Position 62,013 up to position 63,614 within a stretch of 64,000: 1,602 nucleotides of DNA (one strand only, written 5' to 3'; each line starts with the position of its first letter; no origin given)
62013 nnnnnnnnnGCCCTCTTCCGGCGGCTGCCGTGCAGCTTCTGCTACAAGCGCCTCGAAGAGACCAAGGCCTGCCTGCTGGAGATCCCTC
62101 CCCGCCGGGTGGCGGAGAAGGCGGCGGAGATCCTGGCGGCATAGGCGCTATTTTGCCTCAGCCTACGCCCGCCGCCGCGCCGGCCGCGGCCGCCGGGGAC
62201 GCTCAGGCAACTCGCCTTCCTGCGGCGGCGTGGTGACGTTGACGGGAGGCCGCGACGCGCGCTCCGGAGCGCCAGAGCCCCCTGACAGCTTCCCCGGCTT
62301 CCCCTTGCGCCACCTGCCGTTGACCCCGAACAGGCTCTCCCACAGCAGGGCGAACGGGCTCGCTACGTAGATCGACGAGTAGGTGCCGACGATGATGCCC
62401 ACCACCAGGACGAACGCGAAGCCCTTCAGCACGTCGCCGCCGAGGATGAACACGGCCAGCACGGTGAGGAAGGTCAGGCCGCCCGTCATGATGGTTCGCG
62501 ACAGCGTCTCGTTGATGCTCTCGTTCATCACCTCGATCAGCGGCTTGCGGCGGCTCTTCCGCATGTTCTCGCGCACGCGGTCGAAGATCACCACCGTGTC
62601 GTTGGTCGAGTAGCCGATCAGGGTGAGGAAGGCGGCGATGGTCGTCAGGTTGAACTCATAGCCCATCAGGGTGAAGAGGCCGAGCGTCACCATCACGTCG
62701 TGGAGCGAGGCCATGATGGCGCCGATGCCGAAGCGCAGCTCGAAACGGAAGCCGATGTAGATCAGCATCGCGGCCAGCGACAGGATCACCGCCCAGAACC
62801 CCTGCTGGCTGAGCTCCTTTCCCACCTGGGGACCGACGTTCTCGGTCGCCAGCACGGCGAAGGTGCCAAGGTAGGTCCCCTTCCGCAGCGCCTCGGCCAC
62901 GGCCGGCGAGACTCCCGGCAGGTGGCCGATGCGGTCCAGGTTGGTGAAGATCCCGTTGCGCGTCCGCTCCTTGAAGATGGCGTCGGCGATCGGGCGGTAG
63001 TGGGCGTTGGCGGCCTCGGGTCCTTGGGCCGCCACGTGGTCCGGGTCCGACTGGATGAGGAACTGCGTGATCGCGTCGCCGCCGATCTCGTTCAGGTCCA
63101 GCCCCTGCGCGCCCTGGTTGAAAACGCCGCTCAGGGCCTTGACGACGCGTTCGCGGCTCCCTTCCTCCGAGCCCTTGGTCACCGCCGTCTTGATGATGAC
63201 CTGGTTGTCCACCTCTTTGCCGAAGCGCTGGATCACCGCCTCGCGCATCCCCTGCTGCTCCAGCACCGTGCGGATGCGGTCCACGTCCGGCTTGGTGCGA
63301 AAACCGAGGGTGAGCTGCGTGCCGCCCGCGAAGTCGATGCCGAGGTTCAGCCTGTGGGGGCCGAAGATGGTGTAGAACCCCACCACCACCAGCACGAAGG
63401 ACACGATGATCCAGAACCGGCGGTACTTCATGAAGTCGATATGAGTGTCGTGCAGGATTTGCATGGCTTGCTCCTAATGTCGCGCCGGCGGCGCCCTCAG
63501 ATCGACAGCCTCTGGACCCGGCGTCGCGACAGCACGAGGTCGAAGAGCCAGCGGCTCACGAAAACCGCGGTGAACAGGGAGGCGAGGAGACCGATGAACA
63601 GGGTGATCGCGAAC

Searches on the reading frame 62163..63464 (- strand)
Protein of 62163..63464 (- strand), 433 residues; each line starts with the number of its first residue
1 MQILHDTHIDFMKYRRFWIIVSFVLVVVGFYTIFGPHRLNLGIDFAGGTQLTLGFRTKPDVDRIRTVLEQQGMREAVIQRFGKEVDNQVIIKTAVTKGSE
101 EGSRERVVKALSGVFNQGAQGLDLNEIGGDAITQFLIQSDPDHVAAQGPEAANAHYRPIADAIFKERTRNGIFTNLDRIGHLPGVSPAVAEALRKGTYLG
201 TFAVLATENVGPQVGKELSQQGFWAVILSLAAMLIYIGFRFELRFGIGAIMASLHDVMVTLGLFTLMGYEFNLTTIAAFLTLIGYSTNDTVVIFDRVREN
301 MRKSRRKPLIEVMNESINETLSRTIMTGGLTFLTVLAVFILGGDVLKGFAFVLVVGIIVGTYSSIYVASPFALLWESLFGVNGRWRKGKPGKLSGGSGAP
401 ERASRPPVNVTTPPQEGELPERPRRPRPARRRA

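Call 83: search_protein_families(library=pfam, proteins=[window:62163-63464:-], max_evalue=0.001)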
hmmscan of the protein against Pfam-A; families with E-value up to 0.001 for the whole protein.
window:62163-63464:- (433 aa): 2 families
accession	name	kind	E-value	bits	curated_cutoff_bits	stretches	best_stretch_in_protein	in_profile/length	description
PF02355.23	SecD_SecF_C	-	1.8e-68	230.2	20.5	1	201-376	12-187/189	Protein export membrane protein SecD/SecF, C-terminal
PF07549.19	Sec_GG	-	8.5e-07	28.8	20.3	1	39-57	8-26/28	SecD/SecF GG Motif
